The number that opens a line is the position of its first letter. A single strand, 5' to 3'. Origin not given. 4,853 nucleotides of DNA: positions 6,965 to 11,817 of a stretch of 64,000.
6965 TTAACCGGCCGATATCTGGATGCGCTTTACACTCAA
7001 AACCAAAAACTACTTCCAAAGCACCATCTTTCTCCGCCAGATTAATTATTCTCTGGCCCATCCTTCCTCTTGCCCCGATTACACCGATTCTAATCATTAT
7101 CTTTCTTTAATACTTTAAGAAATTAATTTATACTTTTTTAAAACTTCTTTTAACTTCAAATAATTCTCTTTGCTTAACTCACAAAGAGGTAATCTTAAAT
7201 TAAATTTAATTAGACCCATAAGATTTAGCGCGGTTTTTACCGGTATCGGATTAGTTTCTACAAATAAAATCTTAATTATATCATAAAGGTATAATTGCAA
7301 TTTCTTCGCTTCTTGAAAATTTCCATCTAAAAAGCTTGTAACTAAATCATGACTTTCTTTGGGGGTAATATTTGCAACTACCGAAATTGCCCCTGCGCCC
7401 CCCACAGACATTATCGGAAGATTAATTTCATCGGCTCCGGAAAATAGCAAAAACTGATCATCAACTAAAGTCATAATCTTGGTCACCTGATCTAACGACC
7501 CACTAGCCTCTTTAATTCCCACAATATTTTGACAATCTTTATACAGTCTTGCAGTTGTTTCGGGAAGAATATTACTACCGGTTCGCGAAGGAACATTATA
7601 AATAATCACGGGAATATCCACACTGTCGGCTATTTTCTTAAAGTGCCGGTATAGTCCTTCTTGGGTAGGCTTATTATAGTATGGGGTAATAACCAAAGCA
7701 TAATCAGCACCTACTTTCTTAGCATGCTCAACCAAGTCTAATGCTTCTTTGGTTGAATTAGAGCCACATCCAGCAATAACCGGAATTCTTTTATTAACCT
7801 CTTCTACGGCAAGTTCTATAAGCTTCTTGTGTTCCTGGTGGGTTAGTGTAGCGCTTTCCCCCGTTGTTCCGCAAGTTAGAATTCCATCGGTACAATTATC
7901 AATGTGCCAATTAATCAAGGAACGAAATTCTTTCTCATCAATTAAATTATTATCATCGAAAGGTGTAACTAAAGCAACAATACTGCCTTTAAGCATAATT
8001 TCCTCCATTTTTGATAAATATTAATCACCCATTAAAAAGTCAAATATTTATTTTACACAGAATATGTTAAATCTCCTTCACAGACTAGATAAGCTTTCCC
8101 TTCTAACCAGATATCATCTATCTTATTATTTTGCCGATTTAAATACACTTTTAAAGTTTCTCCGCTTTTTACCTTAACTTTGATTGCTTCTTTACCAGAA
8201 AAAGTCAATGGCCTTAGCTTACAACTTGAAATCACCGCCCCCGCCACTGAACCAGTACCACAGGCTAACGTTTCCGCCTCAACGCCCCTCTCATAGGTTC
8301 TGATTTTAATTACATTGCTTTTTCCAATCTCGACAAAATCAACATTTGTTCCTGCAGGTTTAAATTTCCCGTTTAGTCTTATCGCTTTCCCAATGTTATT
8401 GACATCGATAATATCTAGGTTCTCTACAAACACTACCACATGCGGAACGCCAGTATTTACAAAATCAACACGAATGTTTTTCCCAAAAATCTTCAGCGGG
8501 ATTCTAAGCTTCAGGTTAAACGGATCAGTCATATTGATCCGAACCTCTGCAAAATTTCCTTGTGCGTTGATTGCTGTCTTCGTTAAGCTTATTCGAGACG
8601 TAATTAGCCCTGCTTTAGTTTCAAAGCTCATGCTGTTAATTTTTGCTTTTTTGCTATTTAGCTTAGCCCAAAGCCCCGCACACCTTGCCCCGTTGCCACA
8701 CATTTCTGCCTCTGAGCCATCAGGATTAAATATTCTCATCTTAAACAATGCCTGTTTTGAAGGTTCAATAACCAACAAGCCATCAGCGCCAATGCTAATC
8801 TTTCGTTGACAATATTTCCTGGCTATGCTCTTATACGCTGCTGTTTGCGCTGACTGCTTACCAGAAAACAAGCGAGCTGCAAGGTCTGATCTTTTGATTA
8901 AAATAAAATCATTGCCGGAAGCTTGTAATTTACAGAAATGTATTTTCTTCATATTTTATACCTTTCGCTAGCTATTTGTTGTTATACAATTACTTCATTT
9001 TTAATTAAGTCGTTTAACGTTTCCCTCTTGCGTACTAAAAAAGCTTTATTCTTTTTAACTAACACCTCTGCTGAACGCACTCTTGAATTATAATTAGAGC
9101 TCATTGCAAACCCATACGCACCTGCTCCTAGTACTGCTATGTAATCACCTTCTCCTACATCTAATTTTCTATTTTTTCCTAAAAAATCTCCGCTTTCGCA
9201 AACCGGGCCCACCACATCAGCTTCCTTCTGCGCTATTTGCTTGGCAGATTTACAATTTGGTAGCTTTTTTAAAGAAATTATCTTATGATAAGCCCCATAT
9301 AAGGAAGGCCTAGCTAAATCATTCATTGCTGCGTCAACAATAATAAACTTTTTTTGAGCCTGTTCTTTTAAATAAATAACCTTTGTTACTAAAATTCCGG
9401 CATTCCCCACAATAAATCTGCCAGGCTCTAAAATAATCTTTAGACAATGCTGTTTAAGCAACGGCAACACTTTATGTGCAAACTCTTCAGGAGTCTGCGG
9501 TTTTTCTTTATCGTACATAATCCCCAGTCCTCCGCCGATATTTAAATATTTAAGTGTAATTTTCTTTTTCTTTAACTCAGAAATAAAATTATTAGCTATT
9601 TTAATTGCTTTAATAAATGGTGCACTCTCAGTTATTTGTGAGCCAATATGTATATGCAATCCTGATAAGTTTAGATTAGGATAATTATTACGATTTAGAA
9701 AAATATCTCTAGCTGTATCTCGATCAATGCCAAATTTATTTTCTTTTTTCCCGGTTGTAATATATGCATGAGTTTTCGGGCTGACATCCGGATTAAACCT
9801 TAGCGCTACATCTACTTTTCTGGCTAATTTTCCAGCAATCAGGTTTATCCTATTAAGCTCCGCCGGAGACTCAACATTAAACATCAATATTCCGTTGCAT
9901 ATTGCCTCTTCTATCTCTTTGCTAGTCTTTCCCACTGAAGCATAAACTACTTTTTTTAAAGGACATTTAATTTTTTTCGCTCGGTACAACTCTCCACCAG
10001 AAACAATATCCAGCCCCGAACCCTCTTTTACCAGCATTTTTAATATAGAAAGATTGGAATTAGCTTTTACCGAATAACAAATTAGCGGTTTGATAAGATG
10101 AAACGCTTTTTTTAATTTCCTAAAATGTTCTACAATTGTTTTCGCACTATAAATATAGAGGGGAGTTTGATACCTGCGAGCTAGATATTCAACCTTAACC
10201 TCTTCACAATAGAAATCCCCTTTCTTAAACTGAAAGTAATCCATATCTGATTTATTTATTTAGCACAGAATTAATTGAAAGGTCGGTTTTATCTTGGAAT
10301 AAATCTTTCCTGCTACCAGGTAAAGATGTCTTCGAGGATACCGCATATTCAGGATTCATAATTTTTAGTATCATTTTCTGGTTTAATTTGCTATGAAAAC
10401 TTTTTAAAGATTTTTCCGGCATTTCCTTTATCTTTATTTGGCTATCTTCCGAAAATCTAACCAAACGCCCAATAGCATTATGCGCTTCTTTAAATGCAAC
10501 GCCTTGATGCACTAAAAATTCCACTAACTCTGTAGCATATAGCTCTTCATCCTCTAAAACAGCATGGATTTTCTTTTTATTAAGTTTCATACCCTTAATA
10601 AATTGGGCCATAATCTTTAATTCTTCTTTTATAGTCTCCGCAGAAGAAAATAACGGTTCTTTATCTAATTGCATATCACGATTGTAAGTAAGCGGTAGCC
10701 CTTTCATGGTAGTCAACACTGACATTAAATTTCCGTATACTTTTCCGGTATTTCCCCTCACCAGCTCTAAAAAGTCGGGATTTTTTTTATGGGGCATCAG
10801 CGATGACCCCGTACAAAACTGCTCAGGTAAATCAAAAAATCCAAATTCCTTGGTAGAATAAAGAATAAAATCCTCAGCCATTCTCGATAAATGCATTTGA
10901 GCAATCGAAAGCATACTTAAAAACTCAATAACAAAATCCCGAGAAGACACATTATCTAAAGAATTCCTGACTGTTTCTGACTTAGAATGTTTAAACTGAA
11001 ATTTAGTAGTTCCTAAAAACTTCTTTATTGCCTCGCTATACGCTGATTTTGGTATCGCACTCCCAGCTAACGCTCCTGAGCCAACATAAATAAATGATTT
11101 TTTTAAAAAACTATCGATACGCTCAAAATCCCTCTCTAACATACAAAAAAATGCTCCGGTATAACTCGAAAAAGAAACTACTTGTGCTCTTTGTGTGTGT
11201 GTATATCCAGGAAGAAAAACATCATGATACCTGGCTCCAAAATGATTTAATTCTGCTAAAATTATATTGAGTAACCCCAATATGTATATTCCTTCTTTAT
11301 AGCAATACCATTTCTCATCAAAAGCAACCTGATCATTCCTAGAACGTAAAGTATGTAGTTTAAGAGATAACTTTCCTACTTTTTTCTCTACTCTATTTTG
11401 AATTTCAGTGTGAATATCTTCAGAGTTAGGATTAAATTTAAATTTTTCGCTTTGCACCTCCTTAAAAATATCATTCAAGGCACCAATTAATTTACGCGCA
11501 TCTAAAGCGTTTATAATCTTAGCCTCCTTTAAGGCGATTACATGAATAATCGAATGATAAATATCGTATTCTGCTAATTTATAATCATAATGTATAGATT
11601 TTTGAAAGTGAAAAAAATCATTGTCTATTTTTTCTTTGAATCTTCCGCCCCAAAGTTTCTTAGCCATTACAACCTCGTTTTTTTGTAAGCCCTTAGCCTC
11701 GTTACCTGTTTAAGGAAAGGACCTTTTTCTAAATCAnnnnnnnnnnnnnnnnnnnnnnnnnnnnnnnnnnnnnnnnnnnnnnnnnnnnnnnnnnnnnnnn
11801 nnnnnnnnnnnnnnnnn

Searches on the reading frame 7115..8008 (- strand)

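Call 10: search_protein_families(library=pfam, proteins=[window:7115-8008:-])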
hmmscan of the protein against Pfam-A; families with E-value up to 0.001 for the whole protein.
window:7115-8008:- (297 aa): 1 family
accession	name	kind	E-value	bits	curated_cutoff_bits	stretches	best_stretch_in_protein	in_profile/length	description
PF00701.28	DHDPS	-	1.1e-104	349.7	22.1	1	6-292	2-288/289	Dihydrodipicolinate synthetase family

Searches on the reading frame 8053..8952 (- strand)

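Call 10: search_protein_families(library=pfam, proteins=[window:8053-8952:-])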
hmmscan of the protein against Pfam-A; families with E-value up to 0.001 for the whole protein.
window:8053-8952:- (299 aa): 2 families
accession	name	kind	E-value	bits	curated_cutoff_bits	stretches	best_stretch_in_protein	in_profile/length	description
PF01678.24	DAP_epimerase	-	1.9e-38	131.7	34.7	2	6-122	1-105/121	Diaminopimelate epimerase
PF02567.21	PhzC-PhzF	-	0.00027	21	27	1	61-237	43-223/281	Phenazine biosynthesis-like protein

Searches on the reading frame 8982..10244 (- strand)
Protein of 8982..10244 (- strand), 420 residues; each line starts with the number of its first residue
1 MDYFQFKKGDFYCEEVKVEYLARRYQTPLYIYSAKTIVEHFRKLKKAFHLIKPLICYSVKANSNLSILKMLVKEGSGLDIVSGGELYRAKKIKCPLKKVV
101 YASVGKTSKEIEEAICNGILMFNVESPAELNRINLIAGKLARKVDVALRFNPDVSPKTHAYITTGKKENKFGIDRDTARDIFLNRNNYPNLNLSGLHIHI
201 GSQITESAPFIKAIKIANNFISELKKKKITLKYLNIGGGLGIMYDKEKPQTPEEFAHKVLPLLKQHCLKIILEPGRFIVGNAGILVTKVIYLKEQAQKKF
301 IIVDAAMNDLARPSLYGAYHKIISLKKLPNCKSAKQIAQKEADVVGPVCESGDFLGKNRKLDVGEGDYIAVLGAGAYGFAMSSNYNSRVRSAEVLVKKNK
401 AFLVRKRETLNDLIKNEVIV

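Call 10: search_protein_families(library=pfam, proteins=[window:8982-10244:-])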
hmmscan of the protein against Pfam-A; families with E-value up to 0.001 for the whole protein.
window:8982-10244:- (420 aa): 2 families
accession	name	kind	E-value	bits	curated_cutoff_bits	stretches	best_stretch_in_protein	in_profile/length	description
PF02784.22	Orn_Arg_deC_N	-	8e-61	206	23.4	1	36-280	3-247/247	Pyridoxal-dependent decarboxylase, pyridoxal binding domain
PF00278.28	Orn_DAP_Arg_deC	-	7.8e-27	93.8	23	1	58-375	5-95/95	Pyridoxal-dependent decarboxylase, C-terminal sheet domain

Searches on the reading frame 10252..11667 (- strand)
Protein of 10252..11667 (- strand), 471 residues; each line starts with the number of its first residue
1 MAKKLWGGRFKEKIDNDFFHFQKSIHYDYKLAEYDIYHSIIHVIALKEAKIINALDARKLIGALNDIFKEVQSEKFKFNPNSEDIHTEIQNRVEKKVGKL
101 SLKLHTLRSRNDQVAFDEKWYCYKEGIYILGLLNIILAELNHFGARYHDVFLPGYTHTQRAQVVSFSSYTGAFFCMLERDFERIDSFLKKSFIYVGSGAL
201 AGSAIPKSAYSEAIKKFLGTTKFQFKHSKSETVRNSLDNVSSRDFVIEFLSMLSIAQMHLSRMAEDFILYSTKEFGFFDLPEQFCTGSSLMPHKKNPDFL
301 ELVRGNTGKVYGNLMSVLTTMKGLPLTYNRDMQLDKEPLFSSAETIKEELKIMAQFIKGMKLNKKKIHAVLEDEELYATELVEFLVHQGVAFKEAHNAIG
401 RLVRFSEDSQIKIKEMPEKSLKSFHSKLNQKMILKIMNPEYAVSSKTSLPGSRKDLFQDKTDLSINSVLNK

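Call 10: search_protein_families(library=pfam, proteins=[window:10252-11667:-])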
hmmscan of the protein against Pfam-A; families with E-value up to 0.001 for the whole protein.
window:10252-11667:- (471 aa): 2 families
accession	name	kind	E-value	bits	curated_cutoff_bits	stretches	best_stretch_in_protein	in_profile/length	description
PF00206.25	Lyase_1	-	1.1e-52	179.8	27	1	8-312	1-312/312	Lyase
PF14698.11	ASL_C2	-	2.2e-14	54.1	27.3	1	377-443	3-68/69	Argininosuccinate lyase C-terminal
